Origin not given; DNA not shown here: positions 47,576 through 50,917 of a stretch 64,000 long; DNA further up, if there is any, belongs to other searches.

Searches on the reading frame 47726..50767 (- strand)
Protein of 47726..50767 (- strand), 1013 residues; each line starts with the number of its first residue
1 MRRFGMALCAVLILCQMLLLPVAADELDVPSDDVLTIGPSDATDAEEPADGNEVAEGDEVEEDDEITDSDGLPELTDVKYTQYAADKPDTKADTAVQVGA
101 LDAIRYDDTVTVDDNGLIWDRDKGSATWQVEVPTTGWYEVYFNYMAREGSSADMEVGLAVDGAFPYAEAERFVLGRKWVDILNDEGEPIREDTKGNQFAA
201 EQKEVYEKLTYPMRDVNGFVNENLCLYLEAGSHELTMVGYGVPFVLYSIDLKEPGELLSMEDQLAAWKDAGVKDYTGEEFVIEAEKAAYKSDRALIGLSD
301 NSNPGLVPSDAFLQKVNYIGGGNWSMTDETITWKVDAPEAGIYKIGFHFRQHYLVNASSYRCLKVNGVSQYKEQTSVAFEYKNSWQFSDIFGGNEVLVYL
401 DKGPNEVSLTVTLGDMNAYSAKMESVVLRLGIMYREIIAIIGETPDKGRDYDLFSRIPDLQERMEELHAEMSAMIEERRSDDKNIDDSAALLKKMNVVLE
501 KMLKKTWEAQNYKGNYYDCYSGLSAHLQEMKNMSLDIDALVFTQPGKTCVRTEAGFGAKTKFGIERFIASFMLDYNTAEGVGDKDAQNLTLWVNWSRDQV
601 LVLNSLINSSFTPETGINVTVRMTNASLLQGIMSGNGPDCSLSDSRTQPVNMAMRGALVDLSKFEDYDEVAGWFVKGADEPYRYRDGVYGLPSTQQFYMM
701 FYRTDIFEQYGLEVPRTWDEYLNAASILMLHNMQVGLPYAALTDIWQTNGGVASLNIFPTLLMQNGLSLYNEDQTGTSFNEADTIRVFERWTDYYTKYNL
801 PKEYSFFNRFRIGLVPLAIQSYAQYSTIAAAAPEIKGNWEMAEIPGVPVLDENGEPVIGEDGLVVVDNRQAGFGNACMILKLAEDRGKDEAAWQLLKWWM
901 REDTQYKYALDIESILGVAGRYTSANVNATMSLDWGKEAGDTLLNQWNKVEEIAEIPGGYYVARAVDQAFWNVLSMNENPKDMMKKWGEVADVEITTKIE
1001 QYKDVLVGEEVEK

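Call 15: search_protein_families(library=pfam, proteins=[window:47726-50767:-], max_evalue=0.001)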
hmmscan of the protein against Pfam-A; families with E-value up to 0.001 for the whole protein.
window:47726-50767:- (1013 aa): 2 families
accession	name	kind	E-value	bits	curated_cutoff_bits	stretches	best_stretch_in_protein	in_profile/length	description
PF13416.11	SBP_bac_8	-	2.3e-17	64.1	27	1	611-914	6-258/279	Bacterial extracellular solute-binding protein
PF25275.1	Golvesin_C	-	1.8e-05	25.3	31.6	0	124-180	41-97/132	Golvesin C-terminal domain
